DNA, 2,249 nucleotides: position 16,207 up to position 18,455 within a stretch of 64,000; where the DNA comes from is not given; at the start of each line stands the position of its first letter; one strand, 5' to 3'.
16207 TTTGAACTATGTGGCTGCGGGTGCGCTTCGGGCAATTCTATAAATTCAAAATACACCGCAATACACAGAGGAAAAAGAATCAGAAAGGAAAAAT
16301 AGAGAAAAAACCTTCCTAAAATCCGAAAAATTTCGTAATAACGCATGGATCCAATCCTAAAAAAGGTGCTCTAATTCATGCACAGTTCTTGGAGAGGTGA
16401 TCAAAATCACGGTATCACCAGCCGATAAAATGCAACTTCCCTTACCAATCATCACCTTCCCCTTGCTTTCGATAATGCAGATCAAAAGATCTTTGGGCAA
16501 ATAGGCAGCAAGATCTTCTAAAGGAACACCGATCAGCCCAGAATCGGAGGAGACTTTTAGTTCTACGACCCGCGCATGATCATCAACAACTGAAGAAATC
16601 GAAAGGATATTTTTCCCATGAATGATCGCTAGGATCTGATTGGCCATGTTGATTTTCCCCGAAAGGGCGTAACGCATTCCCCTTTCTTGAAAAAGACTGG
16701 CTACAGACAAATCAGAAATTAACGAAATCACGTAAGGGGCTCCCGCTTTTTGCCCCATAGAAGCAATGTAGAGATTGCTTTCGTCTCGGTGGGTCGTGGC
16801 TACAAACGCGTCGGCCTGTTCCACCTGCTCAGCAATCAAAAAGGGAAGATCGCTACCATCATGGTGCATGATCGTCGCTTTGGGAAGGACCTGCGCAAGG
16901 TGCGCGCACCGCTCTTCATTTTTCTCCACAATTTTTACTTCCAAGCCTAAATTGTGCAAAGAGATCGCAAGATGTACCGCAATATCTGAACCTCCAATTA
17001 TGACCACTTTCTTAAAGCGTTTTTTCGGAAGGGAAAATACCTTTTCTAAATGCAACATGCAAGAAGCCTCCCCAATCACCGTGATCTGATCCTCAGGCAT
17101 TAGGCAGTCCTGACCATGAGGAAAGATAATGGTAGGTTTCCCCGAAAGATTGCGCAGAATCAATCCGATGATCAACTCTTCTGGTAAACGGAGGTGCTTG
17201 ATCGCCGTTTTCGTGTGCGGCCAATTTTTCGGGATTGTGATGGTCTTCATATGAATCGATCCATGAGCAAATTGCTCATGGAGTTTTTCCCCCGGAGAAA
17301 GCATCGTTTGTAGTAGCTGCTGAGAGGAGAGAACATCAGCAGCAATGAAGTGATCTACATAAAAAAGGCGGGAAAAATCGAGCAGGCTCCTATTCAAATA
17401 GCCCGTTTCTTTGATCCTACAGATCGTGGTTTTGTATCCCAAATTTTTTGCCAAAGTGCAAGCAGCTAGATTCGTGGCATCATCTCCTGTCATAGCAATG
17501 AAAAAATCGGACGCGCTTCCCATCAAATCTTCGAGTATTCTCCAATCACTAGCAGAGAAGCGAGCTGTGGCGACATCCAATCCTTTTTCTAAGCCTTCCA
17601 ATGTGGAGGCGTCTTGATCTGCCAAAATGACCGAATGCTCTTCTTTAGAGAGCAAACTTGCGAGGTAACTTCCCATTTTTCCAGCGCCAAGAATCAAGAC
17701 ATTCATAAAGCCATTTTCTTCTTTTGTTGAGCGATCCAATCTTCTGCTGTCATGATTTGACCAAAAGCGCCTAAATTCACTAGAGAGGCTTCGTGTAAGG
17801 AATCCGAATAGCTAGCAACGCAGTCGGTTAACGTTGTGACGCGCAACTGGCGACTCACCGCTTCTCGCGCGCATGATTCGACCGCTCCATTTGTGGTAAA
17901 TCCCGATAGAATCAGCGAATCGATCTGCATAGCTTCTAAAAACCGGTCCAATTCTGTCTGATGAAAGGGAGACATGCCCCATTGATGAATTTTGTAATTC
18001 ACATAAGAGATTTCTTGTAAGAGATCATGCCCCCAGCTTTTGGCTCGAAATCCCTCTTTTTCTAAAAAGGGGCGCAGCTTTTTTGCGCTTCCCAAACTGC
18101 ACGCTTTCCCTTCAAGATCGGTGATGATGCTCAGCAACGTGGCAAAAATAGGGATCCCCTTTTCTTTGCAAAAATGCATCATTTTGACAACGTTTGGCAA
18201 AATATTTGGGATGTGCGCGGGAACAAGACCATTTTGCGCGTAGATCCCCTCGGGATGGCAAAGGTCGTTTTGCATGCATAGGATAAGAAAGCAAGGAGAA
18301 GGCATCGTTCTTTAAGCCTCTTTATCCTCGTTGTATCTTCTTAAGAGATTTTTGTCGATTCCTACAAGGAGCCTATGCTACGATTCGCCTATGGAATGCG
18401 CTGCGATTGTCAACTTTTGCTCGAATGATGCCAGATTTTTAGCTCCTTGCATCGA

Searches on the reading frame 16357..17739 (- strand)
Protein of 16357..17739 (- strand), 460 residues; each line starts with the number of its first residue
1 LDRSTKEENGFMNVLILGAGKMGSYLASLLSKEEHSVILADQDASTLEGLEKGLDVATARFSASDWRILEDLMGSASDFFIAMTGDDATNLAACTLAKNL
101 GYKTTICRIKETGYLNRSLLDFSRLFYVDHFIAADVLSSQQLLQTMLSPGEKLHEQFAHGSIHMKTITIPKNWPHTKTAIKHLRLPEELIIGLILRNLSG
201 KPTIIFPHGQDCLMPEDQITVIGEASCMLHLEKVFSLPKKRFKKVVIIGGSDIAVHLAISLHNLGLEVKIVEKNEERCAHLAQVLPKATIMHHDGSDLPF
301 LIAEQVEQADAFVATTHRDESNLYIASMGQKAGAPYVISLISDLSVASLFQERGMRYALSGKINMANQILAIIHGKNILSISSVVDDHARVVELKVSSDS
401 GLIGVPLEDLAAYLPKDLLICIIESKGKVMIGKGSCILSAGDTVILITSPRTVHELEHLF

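Call 61: search_protein_families(library=pfam, proteins=[window:16357-17739:-], max_evalue=0.00001)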
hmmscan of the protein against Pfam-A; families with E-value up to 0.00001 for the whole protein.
window:16357-17739:- (460 aa): 9 families
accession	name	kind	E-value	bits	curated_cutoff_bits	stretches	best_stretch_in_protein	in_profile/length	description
PF02254.24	TrkA_N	-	9.7e-33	113.4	23.8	2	245-359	1-114/116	TrkA-N domain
PF02080.26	TrkA_C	-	4.6e-15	55.7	27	1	391-460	1-70/71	TrkA-C domain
PF00070.33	Pyr_redox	-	4.8e-09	37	22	1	244-279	1-36/82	Pyridine nucleotide-disulphide oxidoreductase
PF13241.12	NAD_binding_7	-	6.1e-09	36.8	22.1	0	243-336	8-89/104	Putative NAD(P)-binding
PF13478.12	XdhC_C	-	1.2e-08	36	29.7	0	245-349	1-84/125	XdhC Rossmann domain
PF03435.24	Sacchrp_dh_NADP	-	1.6e-08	35.4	25.1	0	14-87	1-79/129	Saccharopine dehydrogenase NADP binding domain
PF07992.20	Pyr_redox_2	-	3.8e-08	33.5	26.1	1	235-310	136-210/291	Pyridine nucleotide-disulphide oxidoreductase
PF03807.23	F420_oxidored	-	6.5e-08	33.5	21.6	0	14-62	2-52/94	NADP oxidoreductase coenzyme F420-dependent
PF01488.26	Shikimate_DH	-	1.2e-07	32.3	24.3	0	241-319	11-86/138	Shikimate / quinate 5-dehydrogenase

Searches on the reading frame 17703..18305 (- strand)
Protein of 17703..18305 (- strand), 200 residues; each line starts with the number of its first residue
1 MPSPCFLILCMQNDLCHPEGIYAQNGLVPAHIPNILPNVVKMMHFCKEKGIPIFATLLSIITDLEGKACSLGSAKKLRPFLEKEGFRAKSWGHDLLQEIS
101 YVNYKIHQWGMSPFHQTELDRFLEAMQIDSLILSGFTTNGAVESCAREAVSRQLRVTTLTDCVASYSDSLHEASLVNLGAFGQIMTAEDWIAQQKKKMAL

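Call 61: search_protein_families(library=pfam, proteins=[window:17703-18305:-], max_evalue=0.00001)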
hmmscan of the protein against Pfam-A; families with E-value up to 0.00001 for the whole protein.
window:17703-18305:- (200 aa): 1 family
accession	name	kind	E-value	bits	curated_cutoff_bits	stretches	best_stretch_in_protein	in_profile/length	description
PF00857.26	Isochorismatase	-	2.3e-26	93.4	27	1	5-189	2-175/175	Isochorismatase domain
